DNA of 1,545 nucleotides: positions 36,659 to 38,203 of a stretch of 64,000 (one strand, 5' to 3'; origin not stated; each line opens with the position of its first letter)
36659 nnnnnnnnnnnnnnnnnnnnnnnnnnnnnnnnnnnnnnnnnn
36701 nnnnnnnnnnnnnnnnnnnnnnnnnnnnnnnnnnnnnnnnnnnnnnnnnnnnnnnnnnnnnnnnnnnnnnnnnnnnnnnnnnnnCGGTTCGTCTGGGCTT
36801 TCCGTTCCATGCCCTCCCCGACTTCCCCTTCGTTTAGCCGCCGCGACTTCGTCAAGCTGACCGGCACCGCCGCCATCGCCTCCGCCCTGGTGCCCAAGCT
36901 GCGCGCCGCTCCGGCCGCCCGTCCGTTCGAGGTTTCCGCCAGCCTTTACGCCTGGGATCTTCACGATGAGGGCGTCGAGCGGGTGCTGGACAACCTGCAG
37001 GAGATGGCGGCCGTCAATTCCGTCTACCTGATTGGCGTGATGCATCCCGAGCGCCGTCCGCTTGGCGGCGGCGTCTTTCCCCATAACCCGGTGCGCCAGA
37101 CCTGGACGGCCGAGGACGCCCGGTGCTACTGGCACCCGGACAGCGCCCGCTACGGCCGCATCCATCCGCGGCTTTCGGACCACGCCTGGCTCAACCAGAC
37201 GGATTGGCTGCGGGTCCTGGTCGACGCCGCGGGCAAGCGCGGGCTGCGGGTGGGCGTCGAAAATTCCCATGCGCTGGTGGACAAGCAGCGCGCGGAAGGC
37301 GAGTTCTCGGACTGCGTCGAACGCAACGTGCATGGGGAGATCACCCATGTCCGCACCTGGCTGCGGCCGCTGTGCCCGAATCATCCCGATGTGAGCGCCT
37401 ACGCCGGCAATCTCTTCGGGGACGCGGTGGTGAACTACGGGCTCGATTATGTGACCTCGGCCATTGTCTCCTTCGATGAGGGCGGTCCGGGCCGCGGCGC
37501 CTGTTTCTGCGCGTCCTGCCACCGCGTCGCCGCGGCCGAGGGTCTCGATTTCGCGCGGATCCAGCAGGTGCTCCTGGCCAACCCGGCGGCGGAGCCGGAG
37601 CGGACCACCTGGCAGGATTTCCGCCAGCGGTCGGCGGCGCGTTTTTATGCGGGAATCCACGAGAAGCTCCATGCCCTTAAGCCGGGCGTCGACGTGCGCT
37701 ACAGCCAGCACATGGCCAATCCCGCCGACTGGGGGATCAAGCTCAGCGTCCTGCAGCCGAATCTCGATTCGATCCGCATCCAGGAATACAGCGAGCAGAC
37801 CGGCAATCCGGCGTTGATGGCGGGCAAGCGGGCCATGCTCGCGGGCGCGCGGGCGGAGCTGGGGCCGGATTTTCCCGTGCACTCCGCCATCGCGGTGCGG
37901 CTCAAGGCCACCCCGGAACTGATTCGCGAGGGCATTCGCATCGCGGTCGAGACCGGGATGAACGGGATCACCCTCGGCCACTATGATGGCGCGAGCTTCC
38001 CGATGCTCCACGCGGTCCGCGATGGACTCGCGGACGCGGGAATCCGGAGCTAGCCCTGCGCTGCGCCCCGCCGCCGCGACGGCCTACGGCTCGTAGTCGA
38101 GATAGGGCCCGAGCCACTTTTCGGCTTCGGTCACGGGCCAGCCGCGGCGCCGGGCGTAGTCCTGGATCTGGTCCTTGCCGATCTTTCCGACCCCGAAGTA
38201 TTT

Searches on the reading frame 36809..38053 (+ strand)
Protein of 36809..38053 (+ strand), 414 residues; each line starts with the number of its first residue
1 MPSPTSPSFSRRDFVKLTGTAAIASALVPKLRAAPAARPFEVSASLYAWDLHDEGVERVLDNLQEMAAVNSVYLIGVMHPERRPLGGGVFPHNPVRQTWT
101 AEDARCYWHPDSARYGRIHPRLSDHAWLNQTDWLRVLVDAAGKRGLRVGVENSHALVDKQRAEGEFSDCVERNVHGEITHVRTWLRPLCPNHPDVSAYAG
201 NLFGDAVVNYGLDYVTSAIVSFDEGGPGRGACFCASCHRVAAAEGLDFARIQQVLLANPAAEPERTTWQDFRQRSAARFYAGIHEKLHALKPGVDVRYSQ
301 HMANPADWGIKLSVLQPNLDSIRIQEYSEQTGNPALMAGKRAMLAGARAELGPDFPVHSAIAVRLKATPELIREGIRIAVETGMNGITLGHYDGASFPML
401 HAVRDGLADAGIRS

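Call 3: search_protein_families(library=pfam, proteins=[window:36809-38053:+], max_evalue=1)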
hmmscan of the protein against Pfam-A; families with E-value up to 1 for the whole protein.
window:36809-38053:+ (414 aa): 3 families
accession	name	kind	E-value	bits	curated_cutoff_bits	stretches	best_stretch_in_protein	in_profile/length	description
PF02638.21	GHL10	-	0.0017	17.9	27.9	1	182-299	128-228/311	Glycosyl hydrolase-like 10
PF10518.14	TAT_signal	-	0.032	14.6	22.7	1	9-27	2-20/21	TAT (twin-arginine translocation) pathway signal sequence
PF14871.12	GHL6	-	0.064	13.9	35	1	125-180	38-90/132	Hypothetical glycosyl hydrolase 6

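Call 4: search_protein_families(library=ncbifam, proteins=[window:36809-38053:+], max_evalue=1)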
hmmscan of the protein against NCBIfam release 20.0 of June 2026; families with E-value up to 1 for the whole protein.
window:36809-38053:+ (414 aa): 1 family
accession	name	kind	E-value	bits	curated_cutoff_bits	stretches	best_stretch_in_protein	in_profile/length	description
TIGR01409.1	TAT_signal_seq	domain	0.0056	17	16.7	1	10-32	2-22/29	twin-arginine translocation signal domain-containing protein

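Call 18: find_homologous_proteins(query=window:36809-38053:+)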
Query window:36809-38053:+ (414 aa): 554 proteins with E <= 0.001 among 8000 candidates; the best 120 are listed.
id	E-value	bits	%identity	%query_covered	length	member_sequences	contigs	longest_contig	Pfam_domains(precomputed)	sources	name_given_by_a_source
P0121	2.7e-257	872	91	100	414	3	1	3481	-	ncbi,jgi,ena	jgi:hypothetical protein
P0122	4.7e-224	762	78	99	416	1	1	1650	-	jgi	jgi:hypothetical protein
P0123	2.3e-216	737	74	100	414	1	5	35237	PF10518.15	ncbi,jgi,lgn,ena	jgi:hypothetical protein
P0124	6.6e-216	735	75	100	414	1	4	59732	-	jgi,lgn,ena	-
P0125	5.8e-214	729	74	100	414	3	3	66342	-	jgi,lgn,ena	jgi:hypothetical protein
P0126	3.8e-211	720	75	99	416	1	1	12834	PF10518.15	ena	-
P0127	6.9e-211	719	74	100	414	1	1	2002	-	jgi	jgi:hypothetical protein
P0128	5.8e-210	716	74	100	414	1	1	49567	PF02638.22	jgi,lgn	jgi:hypothetical protein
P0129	7.8e-209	712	74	98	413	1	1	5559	-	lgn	-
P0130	8.3e-209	712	73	100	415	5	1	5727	-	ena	-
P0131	2.1e-208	711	72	100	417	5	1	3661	PF02449.22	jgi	-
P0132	3.2e-208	710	73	100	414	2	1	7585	-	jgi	jgi:hypothetical protein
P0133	4.0e-208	710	71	100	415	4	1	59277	PF10518.15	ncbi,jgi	ncbi:MAG: twin-arginine translocation signal domain-containing protein [Opitutaceae bacterium]|jgi:h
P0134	5.6e-208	709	74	100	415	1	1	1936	-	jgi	jgi:hypothetical protein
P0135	1.3e-207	708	72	100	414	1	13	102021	PF02638.22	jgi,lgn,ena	jgi:hypothetical protein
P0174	3.4e-165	568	60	96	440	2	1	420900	-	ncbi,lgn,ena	-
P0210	1.3e-147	510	56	98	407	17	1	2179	PF02449.22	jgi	-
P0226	1.9e-145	503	57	95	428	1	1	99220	PF02638.22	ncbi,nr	ncbi:MAG TPA: hypothetical protein VG714_06625 [Acidobacteriaceae bacterium]|nr:hypothetical protein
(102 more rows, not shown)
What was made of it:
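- Some short-type relatives carry precomputed GHL10, GHL6 or GH42 hits (call 18).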

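Call 45: search_solved_structures(query=A4, max_evalue=10, show_alignments=4)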
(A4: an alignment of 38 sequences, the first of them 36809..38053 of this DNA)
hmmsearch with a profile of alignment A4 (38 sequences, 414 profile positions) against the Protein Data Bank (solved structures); distinct sequences matched with E-value up to 10: 2.
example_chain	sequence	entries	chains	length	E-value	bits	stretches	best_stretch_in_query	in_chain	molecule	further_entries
3tts_A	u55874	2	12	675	0.031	16.1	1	161-238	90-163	Beta-galactosidase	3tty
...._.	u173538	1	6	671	1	11.2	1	184-238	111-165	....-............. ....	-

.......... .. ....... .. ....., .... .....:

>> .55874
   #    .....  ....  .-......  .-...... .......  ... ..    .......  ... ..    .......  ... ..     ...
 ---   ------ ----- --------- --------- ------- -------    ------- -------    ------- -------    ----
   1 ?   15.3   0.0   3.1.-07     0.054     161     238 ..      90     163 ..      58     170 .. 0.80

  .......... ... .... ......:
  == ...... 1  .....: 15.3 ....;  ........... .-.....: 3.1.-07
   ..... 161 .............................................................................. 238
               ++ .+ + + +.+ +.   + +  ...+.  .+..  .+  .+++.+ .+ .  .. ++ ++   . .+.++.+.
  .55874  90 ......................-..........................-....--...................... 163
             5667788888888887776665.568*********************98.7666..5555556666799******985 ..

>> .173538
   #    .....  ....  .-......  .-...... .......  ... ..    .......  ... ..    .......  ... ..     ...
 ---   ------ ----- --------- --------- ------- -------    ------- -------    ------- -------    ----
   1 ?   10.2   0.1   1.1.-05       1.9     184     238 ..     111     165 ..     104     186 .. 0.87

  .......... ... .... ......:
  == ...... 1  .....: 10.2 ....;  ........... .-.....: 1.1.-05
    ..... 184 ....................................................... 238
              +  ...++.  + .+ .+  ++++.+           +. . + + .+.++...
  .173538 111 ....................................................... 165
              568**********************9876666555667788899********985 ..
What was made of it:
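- The short-type profile aligns to the Cys-cluster region of GH42 3tts (E 0.031, call 45). C[FY]CxxC) align with the GH42 zinc site (call 45).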

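Call 48: find_encoding_contigs(protein=P0226, flank=6000, max_places=1)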
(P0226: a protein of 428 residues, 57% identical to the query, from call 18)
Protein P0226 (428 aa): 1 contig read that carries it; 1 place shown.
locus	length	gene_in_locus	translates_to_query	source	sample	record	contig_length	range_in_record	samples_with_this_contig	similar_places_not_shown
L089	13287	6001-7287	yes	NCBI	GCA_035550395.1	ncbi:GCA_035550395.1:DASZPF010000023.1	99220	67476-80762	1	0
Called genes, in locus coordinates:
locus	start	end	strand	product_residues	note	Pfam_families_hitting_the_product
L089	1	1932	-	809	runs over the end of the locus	PF00672:HAMP, PF13188:PAS_8 (weak), PF00512:HisKA (weak), PF02518:HATPase_c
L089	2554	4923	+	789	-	PF17132:Glyco_hydro_106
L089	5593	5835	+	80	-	-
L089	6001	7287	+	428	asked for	PF02638:GHL10 (faint)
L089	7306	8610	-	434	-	PF00328:His_Phos_2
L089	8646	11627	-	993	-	PF13620:CarboxypepD_reg, PF13715:CarbopepD_reg_2, PF07715:Plug, PF00593:TonB_dep_Rec_b-barrel, PF14905:OMP_b-brl_3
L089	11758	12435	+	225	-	PF00072:Response_reg, PF00486:Trans_reg_C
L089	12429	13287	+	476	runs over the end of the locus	PF00672:HAMP, PF00512:HisKA, PF02518:HATPase_c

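Call 49: find_encoding_contigs(protein=P0174, flank=6000, max_places=1)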
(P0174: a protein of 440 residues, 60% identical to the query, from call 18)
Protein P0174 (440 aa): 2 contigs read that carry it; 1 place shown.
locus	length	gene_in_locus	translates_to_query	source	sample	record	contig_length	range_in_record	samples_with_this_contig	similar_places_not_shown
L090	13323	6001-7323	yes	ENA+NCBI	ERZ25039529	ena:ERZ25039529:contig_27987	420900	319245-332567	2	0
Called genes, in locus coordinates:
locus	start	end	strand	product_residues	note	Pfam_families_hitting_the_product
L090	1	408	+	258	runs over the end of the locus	PF13340:DUF4096, PF01609:DDE_Tnp_1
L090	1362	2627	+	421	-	PF04542:Sigma70_r2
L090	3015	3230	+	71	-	-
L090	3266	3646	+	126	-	PF02410:RsfS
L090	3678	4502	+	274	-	PF01596:Methyltransf_3, PF13578:Methyltransf_24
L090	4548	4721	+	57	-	-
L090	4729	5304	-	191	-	PF02622:DUF179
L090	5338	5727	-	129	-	PF00383:dCMP_cyt_deam_1, PF14437:MafB19-deam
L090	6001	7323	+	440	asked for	-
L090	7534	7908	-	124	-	PF01521:Fe-S_biosyn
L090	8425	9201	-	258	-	PF04166:PdxA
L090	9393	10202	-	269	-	PF25084:LbH_EIF2B (faint), PF25087:GMPPB_C, PF00132:Hexapep, PF13720:Acetyltransf_11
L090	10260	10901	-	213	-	-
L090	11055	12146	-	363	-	PF01761:DHQ_synthase, PF24621:DHQS_C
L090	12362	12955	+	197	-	PF00117:GATase, PF07722:Peptidase_C26 (weak)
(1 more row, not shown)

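Call 56: predict_structure(alignment_id=A4)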
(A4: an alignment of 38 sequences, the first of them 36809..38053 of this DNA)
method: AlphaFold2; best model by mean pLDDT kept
length: 414 residues; sequences in the alignment: 38
mean_pLDDT: 91.8   pTM: 0.86
mean pLDDT of the five models: 91.8, 91.0, 90.5, 89.7, 89.4
residues with pLDDT >= 90: 357; 70-90: 20; 50-70: 21; < 50: 16
segments of 3 or more residues with pLDDT < 50: 1-6, 26-34
pLDDT, mean of each block of 10 residues (from residue 1): 49 64 48 60 97 97 97 96 92 93 96 95 95 98 97 95 96 93 94 98 98 97 87 94 98 96 97 97 98 97 91 97 97 98 97 97 96 98 96 93 98 82
secondary structure, 60 per line:
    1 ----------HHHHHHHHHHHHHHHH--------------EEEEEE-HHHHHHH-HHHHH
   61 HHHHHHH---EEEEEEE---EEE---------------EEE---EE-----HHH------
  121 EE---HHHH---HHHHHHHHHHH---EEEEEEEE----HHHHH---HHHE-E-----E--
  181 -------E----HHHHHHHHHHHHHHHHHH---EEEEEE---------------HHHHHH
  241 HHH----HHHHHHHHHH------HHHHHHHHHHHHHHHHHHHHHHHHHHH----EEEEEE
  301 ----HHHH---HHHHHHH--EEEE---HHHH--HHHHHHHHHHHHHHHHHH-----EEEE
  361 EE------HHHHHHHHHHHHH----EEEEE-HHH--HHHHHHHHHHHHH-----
elements in order: H11-26 E41-46 H48-54 H56-67 E71-77 E81-83 E99-101 H126-129 H133-143 E147-154 H159-163 H193-210 E214-219 H235-243 H248-257 H264-290 E295-300 H305-308 H312-318 E321-324 H328-331 H334-351 E357-362 H369-381 E386-390 H397-409

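Call 59: fold_search(model_id=the predicted structure, library=pdb)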
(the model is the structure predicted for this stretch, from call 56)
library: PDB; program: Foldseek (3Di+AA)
matches with E <= 10: 1615; with E <= 0.001: 370
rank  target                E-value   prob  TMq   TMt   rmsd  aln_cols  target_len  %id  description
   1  5oq2_B                1.8e-11  1.00  0.58  0.66   4.8       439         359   12  Se-SAD structure of the functional region of Cwp19 from Clostridium difficile (released 2017-11-01)
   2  5oq3                  3.9e-11  1.00  0.57  0.65   5.6       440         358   12  High resolution structure of the functional region of Cwp19 from Clostridium difficile (released 2017-11-01)
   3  5oq2_A                6.9e-11  1.00  0.56  0.64   5.8       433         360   12  Se-SAD structure of the functional region of Cwp19 from Clostridium difficile (released 2017-11-01)
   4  1kwg                  2.7e-10  1.00  0.56  0.38   6.5       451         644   13  Crystal structure of Thermus thermophilus A4 beta-galactosidase (released 2002-09-18)
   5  6y2k                  6.1e-10  1.00  0.56  0.38   6.7       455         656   10  Crystal structure of beta-galactosidase from the psychrophilic Marinomonas ef1 (released 2020-05-20)
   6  6lvw                  1.5e-09  1.00  0.59  0.38   5.8       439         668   11  Polyextremophilic Beta-galactosidase from the Antarctic haloarchaeon Halorubrum lacusprofundi (released 2020-10-28)
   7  5e9a_A                4.7e-09  1.00  0.57  0.37   6.5       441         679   12  Crystal structure analysis of the cold-adamped beta-galactosidase from Rahnella sp. R3 (released 2016-10-26)
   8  4f9d_A                5.9e-09  1.00  0.55  0.40   6.6       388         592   12  Structure of Escherichia coli PgaB 42-655 in complex with nickel (released 2012-07-25)
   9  3tts_A                6.7e-09  1.00  0.53  0.34   6.7       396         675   12  Crystal structure of beta-galactosidase from Bacillus circulans sp. alkalophilus (released 2012-03-21)
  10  8pej_B                1.1e-08  1.00  0.50  0.40   7.1       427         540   11  CjGH35 with a Galactosidase Activity-Based Probe (released 2023-10-04)
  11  4uoq_B                1.8e-08  1.00  0.55  0.35   6.5       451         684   14  Nucleophile mutant (E324A) of beta-(1,6)-galactosidase from Bifidobacterium animalis subsp. lactis Bl-04 (released 2014-10-22)
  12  6tbj_E                1.8e-08  1.00  0.50  0.41   7.4       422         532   11  Structure of a beta galactosidase with inhibitor (released 2020-08-19)
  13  5e9a_B                1.9e-08  1.00  0.55  0.36   6.7       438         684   12  Crystal structure analysis of the cold-adamped beta-galactosidase from Rahnella sp. R3 (released 2016-10-26)
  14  6tbg_A                2.0e-08  1.00  0.51  0.41   7.1       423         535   11  Structure of a beta galactosidase with inhibitor (released 2020-08-19)
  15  8pej_C                2.2e-08  1.00  0.52  0.41   7.1       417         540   11  CjGH35 with a Galactosidase Activity-Based Probe (released 2023-10-04)
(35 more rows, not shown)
